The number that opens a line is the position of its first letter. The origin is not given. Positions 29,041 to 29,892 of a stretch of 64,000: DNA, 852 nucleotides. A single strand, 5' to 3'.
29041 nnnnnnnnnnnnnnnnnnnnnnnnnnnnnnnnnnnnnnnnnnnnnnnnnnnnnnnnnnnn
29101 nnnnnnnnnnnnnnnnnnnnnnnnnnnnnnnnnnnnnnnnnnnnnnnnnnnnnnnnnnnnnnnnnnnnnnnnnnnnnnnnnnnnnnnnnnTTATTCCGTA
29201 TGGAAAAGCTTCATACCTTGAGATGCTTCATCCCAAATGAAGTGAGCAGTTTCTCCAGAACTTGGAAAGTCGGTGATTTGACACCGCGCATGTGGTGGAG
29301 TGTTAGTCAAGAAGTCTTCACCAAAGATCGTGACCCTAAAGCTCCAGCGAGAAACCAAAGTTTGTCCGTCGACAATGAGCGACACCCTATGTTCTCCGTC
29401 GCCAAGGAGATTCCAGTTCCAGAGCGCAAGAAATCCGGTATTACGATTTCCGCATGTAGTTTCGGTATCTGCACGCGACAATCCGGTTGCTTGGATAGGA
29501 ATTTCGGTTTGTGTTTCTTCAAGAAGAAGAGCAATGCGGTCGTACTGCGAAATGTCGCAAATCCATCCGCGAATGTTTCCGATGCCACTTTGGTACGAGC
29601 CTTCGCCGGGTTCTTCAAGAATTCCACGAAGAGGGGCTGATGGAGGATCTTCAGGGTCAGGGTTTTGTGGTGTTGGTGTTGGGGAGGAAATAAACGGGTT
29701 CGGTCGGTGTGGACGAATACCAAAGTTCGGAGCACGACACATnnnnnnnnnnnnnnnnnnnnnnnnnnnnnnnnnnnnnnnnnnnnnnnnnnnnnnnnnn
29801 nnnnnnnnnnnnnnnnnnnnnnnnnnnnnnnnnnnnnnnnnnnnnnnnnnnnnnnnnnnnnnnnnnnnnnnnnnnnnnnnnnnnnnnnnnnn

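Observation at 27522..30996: GAF histidine-kinase gene split mid-motif by a 2.26-kb AT-rich insertion with a 6-bp direct repeat and no transposase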

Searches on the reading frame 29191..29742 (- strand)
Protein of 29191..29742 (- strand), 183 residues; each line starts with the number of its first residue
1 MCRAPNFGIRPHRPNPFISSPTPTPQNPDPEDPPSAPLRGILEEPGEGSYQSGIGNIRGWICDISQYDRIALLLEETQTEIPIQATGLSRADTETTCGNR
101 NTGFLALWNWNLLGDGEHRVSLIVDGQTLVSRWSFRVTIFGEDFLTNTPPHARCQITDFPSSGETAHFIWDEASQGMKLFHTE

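Call 5: search_protein_families(library=pfam, proteins=[window:29191-29742:-], max_evalue=1)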
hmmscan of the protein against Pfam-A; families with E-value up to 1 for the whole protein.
window:29191-29742:- (183 aa): 0 families

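Call 10: find_encoding_contigs(protein=window:29191-29742:-, flank=10000, max_places=10)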
Protein window:29191-29742:- (183 aa): no gene with exactly this product is on record in the collection.

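Call 13: search_protein_families(library=ncbifam, proteins=[window:29191-29742:-], max_evalue=1)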
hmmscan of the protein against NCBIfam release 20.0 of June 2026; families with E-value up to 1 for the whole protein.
window:29191-29742:- (183 aa): 0 families

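Call 14: search_protein_families(library=phrogs, proteins=[window:29191-29742:-], max_evalue=1)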
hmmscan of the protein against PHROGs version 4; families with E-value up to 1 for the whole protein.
window:29191-29742:- (183 aa): 0 families

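Call 16: find_homologous_proteins(query=window:29191-29742:-, max_evalue=0.01)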
Query window:29191-29742:- (183 aa): 8 proteins with E <= 0.01 among 69 candidates.
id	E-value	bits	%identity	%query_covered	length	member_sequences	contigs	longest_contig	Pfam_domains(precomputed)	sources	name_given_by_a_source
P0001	1.5e-124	431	100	100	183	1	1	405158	-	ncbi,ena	-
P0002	1.5e-33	134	46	90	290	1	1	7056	-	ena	-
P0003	1.8e-33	134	46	97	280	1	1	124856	-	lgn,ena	-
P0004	2.4e-33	133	45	90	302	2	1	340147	-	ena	-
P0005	3.5e-33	133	45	90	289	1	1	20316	-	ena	-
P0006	3.6e-25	107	41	85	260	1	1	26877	-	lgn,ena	-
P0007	3.7e-21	94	39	80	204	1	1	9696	-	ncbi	ncbi:MAG: hypothetical protein AB7G75_33975, partial [Candidatus Binatia bacterium]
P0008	1.5e-15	75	37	77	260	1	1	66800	-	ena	-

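Call 18: find_encoding_contigs(protein=P0001, flank=10000, max_places=6)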
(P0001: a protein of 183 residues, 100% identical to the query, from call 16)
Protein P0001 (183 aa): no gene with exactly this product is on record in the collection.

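Call 19: find_encoding_contigs(protein=P0004, flank=6000, max_places=4)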
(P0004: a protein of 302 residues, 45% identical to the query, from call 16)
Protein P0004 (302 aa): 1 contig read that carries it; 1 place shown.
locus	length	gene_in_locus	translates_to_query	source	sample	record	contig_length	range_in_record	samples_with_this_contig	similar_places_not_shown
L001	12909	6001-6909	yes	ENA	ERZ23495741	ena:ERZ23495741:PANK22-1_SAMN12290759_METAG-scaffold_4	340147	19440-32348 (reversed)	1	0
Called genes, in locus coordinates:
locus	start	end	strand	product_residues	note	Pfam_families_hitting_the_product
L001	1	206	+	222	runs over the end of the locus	PF02230:Abhydrolase_2, PF12146:Hydrolase_4 (faint), PF20434:BD-FAE (faint)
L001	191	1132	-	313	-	PF12146:Hydrolase_4, PF00561:Abhydrolase_1 (weak), PF12697:Abhydrolase_6, PF00561:Abhydrolase_1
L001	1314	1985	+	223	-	PF05685:Uma2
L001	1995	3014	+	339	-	PF00520:Ion_trans, PF07885:Ion_trans_2, PF22614:Slo-like_RCK (weak), PF02254:TrkA_N (weak)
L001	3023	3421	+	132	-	PF10722:YbjN, PF22550:CesT_Tir_1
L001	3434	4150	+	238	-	PF04012:PspA_IM30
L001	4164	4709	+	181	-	PF13785:DUF4178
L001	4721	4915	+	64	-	-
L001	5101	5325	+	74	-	PF05685:Uma2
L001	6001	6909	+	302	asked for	-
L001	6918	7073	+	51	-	PF23404:FAZ1_C (faint)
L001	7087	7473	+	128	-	-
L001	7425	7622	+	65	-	-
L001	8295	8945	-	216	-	-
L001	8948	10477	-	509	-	PF01564:Spermine_synth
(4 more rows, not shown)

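Call 20: find_encoding_contigs(protein=P0003, flank=6000, max_places=4)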
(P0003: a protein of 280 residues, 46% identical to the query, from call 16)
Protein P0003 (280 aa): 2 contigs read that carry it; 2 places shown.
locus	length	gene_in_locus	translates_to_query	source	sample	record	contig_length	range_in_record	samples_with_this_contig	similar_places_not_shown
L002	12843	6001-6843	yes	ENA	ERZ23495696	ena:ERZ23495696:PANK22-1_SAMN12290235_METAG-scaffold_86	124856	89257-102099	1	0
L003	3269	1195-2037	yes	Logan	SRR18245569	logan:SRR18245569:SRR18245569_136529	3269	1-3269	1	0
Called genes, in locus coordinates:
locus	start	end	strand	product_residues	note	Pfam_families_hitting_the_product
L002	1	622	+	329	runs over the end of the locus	PF01555:N6_N4_Mtase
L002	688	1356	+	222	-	PF02230:Abhydrolase_2, PF12146:Hydrolase_4 (faint), PF20434:BD-FAE (faint)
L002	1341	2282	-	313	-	PF12146:Hydrolase_4, PF00561:Abhydrolase_1 (weak), PF12697:Abhydrolase_6, PF00561:Abhydrolase_1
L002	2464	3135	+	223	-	PF05685:Uma2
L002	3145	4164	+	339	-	PF00520:Ion_trans, PF07885:Ion_trans_2, PF22614:Slo-like_RCK (weak), PF02254:TrkA_N (weak)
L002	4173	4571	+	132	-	PF10722:YbjN, PF22550:CesT_Tir_1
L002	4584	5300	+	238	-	PF04012:PspA_IM30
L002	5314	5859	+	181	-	PF13785:DUF4178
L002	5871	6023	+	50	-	-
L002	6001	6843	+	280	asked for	-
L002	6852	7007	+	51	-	PF23404:FAZ1_C (faint)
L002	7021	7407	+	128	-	-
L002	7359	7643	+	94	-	-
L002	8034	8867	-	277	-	-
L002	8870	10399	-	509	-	PF01564:Spermine_synth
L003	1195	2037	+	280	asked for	-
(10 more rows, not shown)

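Call 24: find_encoding_contigs(protein=P0011, flank=10000, max_places=8)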
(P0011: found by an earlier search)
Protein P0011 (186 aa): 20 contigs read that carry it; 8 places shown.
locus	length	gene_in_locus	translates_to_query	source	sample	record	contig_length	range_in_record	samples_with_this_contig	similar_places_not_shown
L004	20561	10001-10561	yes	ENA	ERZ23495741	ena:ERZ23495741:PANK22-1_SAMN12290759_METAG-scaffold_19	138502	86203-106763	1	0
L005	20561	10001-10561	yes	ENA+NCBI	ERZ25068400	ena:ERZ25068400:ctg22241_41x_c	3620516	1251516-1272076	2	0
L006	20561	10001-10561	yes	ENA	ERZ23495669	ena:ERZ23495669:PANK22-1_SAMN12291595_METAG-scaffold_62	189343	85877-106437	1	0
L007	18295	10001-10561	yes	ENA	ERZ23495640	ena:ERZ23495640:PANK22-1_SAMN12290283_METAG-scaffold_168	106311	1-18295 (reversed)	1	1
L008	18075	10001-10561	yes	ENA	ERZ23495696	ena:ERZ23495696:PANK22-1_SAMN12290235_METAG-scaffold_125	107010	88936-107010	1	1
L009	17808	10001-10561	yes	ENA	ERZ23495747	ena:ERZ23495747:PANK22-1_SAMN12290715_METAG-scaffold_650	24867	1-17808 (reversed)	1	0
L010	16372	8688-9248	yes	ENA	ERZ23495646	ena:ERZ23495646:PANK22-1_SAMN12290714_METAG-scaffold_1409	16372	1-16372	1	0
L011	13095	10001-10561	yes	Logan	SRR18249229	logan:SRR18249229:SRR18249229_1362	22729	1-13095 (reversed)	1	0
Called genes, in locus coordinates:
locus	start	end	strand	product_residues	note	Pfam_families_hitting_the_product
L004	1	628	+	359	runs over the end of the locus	PF03576:Peptidase_S58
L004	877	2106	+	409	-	PF00155:Aminotran_1_2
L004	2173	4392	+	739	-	PF07715:Plug, PF00593:TonB_dep_Rec_b-barrel, PF14905:OMP_b-brl_3 (faint)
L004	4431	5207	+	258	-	PF00977:His_biosynth, PF01207:Dus (faint), PF03060:NMO (faint)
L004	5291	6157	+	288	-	PF05853:BKACE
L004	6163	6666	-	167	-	-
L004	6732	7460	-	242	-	PF13489:Methyltransf_23, PF05175:MTS (weak), PF00891:Methyltransf_2 (faint), PF02353:CMAS (weak), PF08241:Methyltransf_11, PF08242:Methyltransf_12, PF13649:Methyltransf_25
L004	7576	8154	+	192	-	PF00149:Metallophos, PF12850:Metallophos_2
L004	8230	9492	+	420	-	PF00248:Aldo_ket_red, PF13187:Fer4_9 (weak)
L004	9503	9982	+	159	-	PF00300:His_Phos_1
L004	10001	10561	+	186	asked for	PF01967:MoaC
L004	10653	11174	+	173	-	-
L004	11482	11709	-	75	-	-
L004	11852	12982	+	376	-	PF00296:Bac_luciferase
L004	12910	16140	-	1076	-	PF04313:HSDR_N, PF04851:ResIII, PF18766:SWI2_SNF2, PF22679:T1R_D3-like, PF11867:T1RH-like_C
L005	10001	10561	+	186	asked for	PF01967:MoaC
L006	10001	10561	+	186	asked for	PF01967:MoaC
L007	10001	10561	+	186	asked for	PF01967:MoaC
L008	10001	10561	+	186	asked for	PF01967:MoaC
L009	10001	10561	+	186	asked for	PF01967:MoaC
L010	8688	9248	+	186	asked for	PF01967:MoaC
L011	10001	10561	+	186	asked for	PF01967:MoaC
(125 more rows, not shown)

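Call 25: find_encoding_contigs(protein=P0010, flank=10000, max_places=6)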
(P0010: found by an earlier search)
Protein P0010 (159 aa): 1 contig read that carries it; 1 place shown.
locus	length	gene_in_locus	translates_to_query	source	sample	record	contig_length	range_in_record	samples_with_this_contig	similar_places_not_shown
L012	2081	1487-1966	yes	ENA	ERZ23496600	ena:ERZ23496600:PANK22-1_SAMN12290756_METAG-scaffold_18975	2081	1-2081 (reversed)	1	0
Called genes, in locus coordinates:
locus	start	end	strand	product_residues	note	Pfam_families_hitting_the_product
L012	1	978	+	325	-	?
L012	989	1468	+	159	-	PF00300:His_Phos_1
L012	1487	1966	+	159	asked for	PF01967:MoaC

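Call 29: find_encoding_contigs(protein=P0015, flank=10000, max_places=4)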
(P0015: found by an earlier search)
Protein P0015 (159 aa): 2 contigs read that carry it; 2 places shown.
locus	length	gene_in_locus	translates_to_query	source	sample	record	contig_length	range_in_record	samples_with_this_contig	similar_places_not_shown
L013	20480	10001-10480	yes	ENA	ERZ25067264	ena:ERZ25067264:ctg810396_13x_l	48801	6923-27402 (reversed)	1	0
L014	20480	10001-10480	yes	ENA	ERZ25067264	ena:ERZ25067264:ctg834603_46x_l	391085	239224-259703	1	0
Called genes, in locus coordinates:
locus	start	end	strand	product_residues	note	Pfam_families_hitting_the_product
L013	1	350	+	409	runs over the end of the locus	PF00155:Aminotran_1_2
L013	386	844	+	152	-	PF11578:DUF3237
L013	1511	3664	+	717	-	PF07715:Plug, PF00593:TonB_dep_Rec_b-barrel, PF14905:OMP_b-brl_3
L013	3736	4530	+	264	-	PF00977:His_biosynth, PF01207:Dus (faint), PF02581:TMP-TENI (faint), PF03060:NMO (faint)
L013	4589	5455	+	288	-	PF05853:BKACE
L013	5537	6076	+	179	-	PF02464:CinA (weak)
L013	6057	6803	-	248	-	PF13489:Methyltransf_23, PF05175:MTS (weak), PF00891:Methyltransf_2 (weak), PF02353:CMAS (weak), PF08241:Methyltransf_11, PF08242:Methyltransf_12, PF13649:Methyltransf_25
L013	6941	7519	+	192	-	PF00149:Metallophos, PF12850:Metallophos_2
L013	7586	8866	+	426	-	PF00248:Aldo_ket_red, PF13187:Fer4_9 (weak)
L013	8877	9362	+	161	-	PF00300:His_Phos_1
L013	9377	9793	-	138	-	PF13664:DUF4149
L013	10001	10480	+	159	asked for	PF01967:MoaC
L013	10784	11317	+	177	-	-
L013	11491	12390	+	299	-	PF02826:2-Hacid_dh_C (weak), PF03446:NAD_binding_2, PF03807:F420_oxidored (weak), PF14833:NAD_binding_11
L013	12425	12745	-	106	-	PF02426:MIase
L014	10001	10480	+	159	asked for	PF01967:MoaC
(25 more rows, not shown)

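Call 30: find_encoding_contigs(protein=P0012, flank=10000, max_places=4)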
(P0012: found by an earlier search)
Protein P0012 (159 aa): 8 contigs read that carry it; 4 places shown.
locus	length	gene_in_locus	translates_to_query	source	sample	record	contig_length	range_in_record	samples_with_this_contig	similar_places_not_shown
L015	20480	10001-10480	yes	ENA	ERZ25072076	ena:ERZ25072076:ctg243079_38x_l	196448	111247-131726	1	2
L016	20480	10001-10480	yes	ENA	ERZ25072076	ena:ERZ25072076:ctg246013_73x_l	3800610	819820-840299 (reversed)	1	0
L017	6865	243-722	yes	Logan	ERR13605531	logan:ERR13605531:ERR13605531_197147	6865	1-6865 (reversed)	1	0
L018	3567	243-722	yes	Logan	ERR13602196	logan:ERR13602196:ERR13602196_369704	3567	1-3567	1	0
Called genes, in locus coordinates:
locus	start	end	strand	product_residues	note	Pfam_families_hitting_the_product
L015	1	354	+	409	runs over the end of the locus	PF00155:Aminotran_1_2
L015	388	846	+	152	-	PF11578:DUF3237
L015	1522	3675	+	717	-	PF07715:Plug, PF00593:TonB_dep_Rec_b-barrel, PF14905:OMP_b-brl_3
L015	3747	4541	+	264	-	PF00977:His_biosynth, PF01207:Dus (faint), PF02581:TMP-TENI (faint), PF03060:NMO (faint)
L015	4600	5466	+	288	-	PF05853:BKACE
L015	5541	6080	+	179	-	PF02464:CinA (weak)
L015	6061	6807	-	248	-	PF13489:Methyltransf_23, PF05175:MTS (weak), PF00891:Methyltransf_2 (weak), PF02353:CMAS (weak), PF08241:Methyltransf_11, PF08242:Methyltransf_12, PF13649:Methyltransf_25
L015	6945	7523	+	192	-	PF00149:Metallophos, PF12850:Metallophos_2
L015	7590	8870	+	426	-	PF00248:Aldo_ket_red, PF13187:Fer4_9 (weak)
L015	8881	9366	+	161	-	PF00300:His_Phos_1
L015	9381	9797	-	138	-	PF13664:DUF4149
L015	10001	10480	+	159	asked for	PF01967:MoaC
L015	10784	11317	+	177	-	-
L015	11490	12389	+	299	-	PF02826:2-Hacid_dh_C (weak), PF03446:NAD_binding_2, PF03807:F420_oxidored (weak), PF14833:NAD_binding_11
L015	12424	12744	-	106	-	PF02426:MIase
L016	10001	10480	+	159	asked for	PF01967:MoaC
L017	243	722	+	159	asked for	PF01967:MoaC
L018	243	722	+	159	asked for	PF01967:MoaC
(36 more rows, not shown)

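Call 53: find_related_loci(query=A1, collection=genome_contigs, flank=6000)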
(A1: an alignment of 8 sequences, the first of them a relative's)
Query A1 (183 aa) in genome_contigs; peptide patterns used: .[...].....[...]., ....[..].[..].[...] (x = any residue, [..] = any of these).
261 stretches matched a pattern; 233 encode a relative of the query (tblastn E <= 1e-3); the best 80 are kept; 77 distinct loci.
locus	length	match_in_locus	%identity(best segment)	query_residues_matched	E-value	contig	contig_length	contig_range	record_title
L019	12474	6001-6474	45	18-183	6e-37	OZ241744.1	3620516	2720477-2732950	MAG: uncultured Candidatus Binatia bacterium isolate 1a802767-3803-4637-ab5b-ce8b9f0f9348 genome assembly, chromosome: 1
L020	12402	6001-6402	45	40-180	8e-34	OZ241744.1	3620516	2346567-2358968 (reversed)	MAG: uncultured Candidatus Binatia bacterium isolate 1a802767-3803-4637-ab5b-ce8b9f0f9348 genome assembly, chromosome: 1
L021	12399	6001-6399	42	40-179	1e-31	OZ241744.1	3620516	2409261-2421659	MAG: uncultured Candidatus Binatia bacterium isolate 1a802767-3803-4637-ab5b-ce8b9f0f9348 genome assembly, chromosome: 1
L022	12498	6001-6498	39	6-183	8e-31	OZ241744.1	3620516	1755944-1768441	MAG: uncultured Candidatus Binatia bacterium isolate 1a802767-3803-4637-ab5b-ce8b9f0f9348 genome assembly, chromosome: 1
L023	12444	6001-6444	41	28-183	2e-30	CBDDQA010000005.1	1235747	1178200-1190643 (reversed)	MAG: uncultured Candidatus Binatia bacterium isolate 6ae7d3f7-6f3a-412e-99ff-c928d72fc6b4 genome assembly, contig: conti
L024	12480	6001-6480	40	18-183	2e-30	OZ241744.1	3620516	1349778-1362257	MAG: uncultured Candidatus Binatia bacterium isolate 1a802767-3803-4637-ab5b-ce8b9f0f9348 genome assembly, chromosome: 1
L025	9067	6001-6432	42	30-179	2e-30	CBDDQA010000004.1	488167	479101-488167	MAG: uncultured Candidatus Binatia bacterium isolate 6ae7d3f7-6f3a-412e-99ff-c928d72fc6b4 genome assembly, contig: conti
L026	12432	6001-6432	41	23-175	4e-30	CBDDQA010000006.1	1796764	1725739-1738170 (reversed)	MAG: uncultured Candidatus Binatia bacterium isolate 6ae7d3f7-6f3a-412e-99ff-c928d72fc6b4 genome assembly, contig: conti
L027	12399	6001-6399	44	38-179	5e-30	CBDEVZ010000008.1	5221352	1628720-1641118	MAG: uncultured Candidatus Binatia bacterium isolate 77b99e23-3f9f-49a3-a4d3-93b2c3db3d2d genome assembly, contig: conti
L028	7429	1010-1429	42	40-183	4e-30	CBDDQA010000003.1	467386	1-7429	MAG: uncultured Candidatus Binatia bacterium isolate 6ae7d3f7-6f3a-412e-99ff-c928d72fc6b4 genome assembly, contig: conti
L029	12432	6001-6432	39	28-179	6e-30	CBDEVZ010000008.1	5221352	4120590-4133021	MAG: uncultured Candidatus Binatia bacterium isolate 77b99e23-3f9f-49a3-a4d3-93b2c3db3d2d genome assembly, contig: conti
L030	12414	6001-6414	42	34-179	6e-30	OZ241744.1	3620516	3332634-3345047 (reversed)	MAG: uncultured Candidatus Binatia bacterium isolate 1a802767-3803-4637-ab5b-ce8b9f0f9348 genome assembly, chromosome: 1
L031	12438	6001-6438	41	22-179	1e-29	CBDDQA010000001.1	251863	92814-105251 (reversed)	MAG: uncultured Candidatus Binatia bacterium isolate 6ae7d3f7-6f3a-412e-99ff-c928d72fc6b4 genome assembly, contig: conti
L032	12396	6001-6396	44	40-179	6e-30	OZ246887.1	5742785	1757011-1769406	MAG: Candidatus Binatia bacterium isolate b8ec8574-1247-4dd4-b016-8701380be1a0 genome assembly, chromosome: 1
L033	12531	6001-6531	38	9-179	2e-29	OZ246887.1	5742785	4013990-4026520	MAG: Candidatus Binatia bacterium isolate b8ec8574-1247-4dd4-b016-8701380be1a0 genome assembly, chromosome: 1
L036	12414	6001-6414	41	38-179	2e-29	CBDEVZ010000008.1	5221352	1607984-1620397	MAG: uncultured Candidatus Binatia bacterium isolate 77b99e23-3f9f-49a3-a4d3-93b2c3db3d2d genome assembly, contig: conti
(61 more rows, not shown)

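Call 56: predict_structure(alignment_id=A1)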
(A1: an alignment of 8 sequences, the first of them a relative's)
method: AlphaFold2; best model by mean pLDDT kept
length: 183 residues; sequences in the alignment: 8
mean_pLDDT: 71.1   pTM: 0.57
mean pLDDT of the five models: 71.1, 67.7, 65.9, 65.4, 63.8
residues with pLDDT >= 90: 25; 70-90: 90; 50-70: 31; < 50: 37
segments of 3 or more residues with pLDDT < 50: 1-30, 32-37
pLDDT, mean of each block of 10 residues (from residue 1): 30 36 42 54 83 84 87 92 86 87 88 87 86 78 55 66 72 67 77
secondary structure, 60 per line:
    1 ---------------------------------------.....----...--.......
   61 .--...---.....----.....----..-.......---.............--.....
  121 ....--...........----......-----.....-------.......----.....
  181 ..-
elements in order: E40-44 E49-51 E54-61 E70-74 E79-83 H91-97 E101-109 H110-113 E116-124 E127-137 H142-147 E153-157 E165-171 E176-182

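Call 59: search_protein_families(library=pfam, proteins=[L036:476-3685:+, L036:3193-6876:+, L036:6873-9299:+], max_evalue=0.001)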
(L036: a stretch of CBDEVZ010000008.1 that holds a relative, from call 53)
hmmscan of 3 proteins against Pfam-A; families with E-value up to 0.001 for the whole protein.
L036:476-3685:+ (1069 aa): 3 families
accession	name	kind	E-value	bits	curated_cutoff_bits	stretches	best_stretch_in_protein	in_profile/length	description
PF03160.20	Calx-beta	-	3.3e-09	37.2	27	1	534-619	10-98/119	Calx-beta domain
PF00041.27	fn3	-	2.1e-06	28.3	25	1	77-160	12-81/84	Fibronectin type III domain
PF04151.21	PPC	-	3.5e-05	25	25.9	0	198-266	1-70/70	Bacterial pre-peptidase C-terminal domain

L036:3193-6876:+ (1227 aa): 3 families
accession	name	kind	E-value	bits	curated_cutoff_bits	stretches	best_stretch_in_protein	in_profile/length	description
PF00041.27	fn3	-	2.5e-12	47.3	25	1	711-792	5-79/84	Fibronectin type III domain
PF00028.23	Cadherin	-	2.6e-05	25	28.8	1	626-697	16-92/93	Cadherin domain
PF25059.1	FN3_DSCAM-DSCAML_C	-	0.00029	21.6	39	1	720-787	4-70/89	DSCAM/DSCAML C-terminal Fn3-like domain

L036:6873-9299:+ (808 aa): 2 families
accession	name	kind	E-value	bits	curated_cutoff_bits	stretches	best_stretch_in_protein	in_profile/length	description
PF16709.11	SCAB-Ig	-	5.5e-06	26.8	27.6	0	220-262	29-71/98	Ig domain of plant-specific actin-binding protein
PF23197.1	IG_AIR9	-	6.3e-06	26.4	27.5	0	220-258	32-69/87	AIR9 A9 domain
